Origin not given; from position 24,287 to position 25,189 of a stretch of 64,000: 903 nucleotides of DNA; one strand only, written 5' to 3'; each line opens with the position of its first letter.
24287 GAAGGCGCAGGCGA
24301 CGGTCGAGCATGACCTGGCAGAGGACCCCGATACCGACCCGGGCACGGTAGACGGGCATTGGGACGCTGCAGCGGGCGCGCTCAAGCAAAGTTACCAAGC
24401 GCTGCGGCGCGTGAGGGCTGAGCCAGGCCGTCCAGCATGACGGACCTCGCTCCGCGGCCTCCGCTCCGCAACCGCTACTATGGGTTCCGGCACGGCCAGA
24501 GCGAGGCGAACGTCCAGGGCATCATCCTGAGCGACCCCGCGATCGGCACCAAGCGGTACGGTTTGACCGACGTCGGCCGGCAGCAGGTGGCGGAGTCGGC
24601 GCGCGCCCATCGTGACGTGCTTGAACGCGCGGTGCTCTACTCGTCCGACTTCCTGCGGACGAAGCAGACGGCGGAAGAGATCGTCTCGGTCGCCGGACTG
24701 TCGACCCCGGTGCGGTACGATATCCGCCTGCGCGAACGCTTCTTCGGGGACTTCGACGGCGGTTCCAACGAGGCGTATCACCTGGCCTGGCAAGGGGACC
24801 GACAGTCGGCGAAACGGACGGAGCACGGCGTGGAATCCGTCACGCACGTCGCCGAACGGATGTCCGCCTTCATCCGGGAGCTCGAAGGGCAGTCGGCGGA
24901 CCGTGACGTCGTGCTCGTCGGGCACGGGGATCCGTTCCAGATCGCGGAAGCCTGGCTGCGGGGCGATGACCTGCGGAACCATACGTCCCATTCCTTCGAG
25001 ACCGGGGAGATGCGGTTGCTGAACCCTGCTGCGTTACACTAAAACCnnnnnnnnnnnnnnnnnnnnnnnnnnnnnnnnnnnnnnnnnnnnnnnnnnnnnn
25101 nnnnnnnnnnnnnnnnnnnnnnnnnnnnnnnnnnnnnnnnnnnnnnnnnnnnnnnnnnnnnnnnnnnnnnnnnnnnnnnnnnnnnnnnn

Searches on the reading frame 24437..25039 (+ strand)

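Call 52: search_protein_families(library=pfam, proteins=[window:24437-25039:+], max_evalue=0.001)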
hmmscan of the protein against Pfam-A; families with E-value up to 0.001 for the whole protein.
window:24437-25039:+ (201 aa): 1 family
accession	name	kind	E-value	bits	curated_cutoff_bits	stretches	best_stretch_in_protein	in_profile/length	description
PF00300.27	His_Phos_1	-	2.2e-28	99.7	21.7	1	18-190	5-174/194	Histidine phosphatase superfamily (branch 1)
